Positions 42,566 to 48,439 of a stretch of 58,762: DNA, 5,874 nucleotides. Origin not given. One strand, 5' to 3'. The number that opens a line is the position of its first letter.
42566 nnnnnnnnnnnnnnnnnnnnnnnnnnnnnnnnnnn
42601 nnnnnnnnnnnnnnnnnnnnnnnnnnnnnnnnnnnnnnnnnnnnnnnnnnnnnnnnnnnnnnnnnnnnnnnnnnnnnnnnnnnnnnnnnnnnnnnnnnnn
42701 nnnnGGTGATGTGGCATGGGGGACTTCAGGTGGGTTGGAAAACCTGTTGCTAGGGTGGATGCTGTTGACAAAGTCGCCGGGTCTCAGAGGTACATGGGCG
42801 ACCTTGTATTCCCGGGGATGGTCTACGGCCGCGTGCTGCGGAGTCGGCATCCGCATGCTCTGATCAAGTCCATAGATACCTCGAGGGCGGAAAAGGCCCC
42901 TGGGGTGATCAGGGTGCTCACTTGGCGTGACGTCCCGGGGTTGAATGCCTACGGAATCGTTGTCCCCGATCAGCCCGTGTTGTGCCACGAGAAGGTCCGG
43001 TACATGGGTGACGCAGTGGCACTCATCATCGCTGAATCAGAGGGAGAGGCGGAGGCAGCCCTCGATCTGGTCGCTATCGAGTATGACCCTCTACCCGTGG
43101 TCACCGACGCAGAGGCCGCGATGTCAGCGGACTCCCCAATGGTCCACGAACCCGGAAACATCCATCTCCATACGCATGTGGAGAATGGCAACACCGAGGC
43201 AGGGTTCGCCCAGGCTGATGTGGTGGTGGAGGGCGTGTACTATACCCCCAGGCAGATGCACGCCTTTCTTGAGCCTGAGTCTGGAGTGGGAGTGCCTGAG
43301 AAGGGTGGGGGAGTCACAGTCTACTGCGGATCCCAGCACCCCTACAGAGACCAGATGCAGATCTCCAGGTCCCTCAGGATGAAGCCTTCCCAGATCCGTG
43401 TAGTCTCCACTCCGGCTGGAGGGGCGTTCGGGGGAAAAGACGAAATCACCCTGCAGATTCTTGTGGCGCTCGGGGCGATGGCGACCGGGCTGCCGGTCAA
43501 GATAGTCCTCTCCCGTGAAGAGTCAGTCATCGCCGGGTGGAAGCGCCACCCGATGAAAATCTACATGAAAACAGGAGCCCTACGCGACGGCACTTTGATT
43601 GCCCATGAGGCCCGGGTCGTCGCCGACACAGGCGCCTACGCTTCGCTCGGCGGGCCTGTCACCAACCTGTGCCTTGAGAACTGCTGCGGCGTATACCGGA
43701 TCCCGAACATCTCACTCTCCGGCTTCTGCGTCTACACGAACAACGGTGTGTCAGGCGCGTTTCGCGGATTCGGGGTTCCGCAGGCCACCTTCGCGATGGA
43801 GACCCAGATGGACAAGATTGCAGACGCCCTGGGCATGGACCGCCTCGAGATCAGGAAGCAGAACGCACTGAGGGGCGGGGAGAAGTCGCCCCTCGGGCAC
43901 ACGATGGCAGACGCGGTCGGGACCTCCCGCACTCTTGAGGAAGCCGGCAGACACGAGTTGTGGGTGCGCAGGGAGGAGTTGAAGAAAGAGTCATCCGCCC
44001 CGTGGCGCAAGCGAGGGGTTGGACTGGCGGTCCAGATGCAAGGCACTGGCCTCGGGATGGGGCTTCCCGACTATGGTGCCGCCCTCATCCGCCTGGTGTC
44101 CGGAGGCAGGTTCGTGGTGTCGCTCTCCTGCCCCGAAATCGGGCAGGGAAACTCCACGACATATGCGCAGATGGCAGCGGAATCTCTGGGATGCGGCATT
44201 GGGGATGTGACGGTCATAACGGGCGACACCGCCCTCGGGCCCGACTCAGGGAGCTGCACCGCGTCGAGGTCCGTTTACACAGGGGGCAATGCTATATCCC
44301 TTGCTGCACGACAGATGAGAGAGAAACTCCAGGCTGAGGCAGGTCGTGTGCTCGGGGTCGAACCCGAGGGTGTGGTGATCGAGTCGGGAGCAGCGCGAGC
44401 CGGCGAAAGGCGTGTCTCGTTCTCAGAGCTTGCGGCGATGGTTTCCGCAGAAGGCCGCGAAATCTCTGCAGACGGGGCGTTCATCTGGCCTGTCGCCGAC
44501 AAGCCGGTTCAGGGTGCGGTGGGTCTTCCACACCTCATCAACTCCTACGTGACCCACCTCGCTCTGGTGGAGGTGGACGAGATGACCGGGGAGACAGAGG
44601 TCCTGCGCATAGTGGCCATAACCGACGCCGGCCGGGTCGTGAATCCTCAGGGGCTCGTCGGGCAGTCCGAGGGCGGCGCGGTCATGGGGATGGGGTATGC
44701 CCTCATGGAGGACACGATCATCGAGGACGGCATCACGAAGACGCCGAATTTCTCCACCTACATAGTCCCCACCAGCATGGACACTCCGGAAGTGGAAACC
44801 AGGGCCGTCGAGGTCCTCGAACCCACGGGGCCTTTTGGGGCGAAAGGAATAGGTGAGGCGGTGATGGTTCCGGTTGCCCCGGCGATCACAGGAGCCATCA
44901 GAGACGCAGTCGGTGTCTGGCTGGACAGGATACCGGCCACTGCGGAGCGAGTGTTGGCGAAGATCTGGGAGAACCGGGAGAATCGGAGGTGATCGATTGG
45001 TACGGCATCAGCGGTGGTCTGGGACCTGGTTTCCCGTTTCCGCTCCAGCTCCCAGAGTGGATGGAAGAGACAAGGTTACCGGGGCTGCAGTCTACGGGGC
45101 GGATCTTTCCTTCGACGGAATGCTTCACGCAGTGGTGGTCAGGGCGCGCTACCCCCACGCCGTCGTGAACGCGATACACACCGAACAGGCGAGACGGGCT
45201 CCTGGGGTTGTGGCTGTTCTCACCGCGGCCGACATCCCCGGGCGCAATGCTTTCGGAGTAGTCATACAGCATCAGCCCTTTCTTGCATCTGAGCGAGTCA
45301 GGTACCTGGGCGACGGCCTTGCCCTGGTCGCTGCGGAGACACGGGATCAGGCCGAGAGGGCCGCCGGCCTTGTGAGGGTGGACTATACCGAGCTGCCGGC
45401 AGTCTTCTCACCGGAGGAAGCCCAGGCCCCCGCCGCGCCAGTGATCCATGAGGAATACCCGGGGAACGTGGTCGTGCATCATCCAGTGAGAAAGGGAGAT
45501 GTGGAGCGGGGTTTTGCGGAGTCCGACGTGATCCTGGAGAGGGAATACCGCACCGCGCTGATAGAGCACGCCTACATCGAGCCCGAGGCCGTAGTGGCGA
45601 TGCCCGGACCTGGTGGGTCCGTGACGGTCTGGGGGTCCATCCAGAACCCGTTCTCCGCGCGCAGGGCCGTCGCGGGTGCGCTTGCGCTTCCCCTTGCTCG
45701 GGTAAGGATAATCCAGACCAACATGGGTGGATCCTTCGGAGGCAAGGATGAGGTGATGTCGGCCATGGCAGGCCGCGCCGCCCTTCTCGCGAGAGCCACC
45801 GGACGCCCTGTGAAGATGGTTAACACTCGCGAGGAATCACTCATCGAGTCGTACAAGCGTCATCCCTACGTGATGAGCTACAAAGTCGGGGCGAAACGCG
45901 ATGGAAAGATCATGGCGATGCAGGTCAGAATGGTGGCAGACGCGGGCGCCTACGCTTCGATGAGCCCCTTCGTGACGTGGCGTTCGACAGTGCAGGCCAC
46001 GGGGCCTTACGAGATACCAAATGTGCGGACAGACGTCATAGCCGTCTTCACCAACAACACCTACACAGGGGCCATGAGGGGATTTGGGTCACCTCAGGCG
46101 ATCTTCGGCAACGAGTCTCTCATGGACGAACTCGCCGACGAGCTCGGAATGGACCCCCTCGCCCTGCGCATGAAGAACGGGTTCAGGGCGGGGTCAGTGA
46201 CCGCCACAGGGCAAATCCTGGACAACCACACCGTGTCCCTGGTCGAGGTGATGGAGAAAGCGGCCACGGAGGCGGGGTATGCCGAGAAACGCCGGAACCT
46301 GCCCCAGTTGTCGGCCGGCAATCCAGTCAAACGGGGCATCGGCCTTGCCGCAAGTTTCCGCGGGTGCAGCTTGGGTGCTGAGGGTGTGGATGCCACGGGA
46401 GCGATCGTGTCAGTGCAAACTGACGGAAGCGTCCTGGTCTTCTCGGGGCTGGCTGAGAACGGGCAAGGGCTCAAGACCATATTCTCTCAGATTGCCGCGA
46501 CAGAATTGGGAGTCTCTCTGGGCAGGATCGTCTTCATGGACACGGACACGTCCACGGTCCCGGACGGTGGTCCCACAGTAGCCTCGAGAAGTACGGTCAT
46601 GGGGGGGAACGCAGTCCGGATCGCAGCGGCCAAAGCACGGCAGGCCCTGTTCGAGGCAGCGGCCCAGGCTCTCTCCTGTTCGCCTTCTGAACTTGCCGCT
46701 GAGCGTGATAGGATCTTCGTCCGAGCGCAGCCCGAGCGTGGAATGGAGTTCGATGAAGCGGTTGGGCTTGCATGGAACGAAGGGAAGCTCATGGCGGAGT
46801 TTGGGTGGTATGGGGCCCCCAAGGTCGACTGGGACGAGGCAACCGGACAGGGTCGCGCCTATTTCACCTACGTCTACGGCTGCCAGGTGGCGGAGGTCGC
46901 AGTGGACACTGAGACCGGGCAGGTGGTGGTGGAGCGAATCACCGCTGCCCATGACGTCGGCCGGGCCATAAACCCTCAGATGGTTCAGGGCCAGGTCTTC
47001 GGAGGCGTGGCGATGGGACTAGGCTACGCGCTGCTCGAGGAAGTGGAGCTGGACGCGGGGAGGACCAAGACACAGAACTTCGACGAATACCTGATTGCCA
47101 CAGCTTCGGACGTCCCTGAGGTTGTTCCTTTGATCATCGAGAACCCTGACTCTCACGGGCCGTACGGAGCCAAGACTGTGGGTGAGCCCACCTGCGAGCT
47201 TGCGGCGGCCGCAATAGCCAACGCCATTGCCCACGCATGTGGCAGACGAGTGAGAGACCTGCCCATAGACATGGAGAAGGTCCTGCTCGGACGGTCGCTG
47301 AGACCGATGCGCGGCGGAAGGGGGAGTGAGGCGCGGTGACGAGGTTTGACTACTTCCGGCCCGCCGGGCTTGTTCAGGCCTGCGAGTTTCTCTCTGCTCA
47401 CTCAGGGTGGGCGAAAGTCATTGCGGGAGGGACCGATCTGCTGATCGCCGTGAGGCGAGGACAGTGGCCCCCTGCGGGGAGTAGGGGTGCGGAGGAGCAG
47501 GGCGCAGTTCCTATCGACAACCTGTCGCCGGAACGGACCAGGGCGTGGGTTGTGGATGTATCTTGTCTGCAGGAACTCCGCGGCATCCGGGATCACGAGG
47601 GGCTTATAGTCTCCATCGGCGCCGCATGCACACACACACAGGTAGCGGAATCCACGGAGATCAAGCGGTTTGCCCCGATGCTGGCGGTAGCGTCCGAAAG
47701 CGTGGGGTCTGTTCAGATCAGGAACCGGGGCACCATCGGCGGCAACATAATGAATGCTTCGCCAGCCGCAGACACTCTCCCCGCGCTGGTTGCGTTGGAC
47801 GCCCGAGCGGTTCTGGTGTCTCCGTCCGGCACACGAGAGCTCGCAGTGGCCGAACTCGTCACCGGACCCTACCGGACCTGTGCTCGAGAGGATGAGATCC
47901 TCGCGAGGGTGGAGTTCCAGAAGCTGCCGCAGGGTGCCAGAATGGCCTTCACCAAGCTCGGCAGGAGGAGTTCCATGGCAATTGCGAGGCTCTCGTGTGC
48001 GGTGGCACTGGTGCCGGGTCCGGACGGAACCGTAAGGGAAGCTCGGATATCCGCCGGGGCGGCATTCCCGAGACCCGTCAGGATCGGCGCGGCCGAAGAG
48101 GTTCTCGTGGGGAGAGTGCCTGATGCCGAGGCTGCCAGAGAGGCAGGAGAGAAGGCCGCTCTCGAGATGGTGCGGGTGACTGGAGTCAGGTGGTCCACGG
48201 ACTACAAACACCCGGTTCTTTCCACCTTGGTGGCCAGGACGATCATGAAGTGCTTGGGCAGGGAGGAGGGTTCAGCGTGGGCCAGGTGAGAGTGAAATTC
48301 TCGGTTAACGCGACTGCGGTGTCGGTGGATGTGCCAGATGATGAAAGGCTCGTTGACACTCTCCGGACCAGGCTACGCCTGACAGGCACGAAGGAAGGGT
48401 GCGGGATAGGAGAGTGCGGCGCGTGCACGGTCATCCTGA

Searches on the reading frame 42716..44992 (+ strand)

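Call 12: search_protein_families(library=pfam, proteins=[window:42716-44992:+], max_evalue=0.01)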
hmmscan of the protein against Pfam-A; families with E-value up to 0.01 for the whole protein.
window:42716-44992:+ (758 aa): 3 families
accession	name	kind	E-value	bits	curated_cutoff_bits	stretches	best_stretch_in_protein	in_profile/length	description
PF02738.23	MoCoBD_1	-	7.5e-80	268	27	1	144-384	2-244/244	Molybdopterin cofactor-binding domain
PF20256.3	MoCoBD_2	-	7.8e-72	242.6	27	1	418-691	11-283/283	Molybdopterin cofactor-binding domain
PF01315.27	Ald_Xan_dh_C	-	1.3e-30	106.4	31.3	1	22-127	2-110/110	Aldehyde oxidase and xanthine dehydrogenase, a/b hammerhead domain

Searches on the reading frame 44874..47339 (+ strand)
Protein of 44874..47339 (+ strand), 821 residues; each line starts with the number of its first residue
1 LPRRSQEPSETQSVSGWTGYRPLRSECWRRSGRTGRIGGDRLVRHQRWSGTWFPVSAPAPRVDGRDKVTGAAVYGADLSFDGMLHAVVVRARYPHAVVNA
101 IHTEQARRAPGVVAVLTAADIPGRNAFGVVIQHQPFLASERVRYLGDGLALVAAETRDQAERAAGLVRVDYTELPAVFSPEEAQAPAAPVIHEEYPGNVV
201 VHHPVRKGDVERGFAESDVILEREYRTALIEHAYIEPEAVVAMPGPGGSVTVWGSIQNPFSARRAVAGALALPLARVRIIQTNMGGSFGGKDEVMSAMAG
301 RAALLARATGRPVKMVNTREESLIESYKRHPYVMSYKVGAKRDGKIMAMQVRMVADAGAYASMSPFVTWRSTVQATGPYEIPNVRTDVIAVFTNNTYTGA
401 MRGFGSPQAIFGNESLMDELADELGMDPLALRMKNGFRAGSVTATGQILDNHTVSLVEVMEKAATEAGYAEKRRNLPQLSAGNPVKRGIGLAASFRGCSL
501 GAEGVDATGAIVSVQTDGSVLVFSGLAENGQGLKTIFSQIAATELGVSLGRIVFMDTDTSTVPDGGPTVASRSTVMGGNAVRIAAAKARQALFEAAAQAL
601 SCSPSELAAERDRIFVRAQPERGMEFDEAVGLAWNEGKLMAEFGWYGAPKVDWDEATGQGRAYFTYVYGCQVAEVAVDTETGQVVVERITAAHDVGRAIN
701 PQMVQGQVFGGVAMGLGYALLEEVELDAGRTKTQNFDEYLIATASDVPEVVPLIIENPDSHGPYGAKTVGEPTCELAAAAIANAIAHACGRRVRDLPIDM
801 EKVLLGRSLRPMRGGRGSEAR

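Call 12: search_protein_families(library=pfam, proteins=[window:44874-47339:+], max_evalue=0.01)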
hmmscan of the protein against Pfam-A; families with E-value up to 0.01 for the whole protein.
window:44874-47339:+ (821 aa): 3 families
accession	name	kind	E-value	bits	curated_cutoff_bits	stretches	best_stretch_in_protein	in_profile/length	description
PF02738.23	MoCoBD_1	-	5.2e-89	298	27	1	191-435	1-243/244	Molybdopterin cofactor-binding domain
PF20256.3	MoCoBD_2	-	9.5e-85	284.9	27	1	463-748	2-283/283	Molybdopterin cofactor-binding domain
PF01315.27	Ald_Xan_dh_C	-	7.3e-27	94.3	31.3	1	69-175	1-110/110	Aldehyde oxidase and xanthine dehydrogenase, a/b hammerhead domain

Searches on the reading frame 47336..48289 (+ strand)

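Call 12: search_protein_families(library=pfam, proteins=[window:47336-48289:+], max_evalue=0.01)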
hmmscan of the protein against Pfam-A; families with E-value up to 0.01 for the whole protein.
window:47336-48289:+ (317 aa): 2 families
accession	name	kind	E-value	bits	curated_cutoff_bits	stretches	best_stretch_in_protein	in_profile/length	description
PF00941.27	FAD_binding_5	-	2.3e-38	132.1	27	2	70-193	45-166/170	FAD binding domain in molybdopterin dehydrogenase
PF03450.22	CO_deh_flav_C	-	6.4e-12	45.9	25.5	1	207-304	4-100/102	CO dehydrogenase flavoprotein C-terminal domain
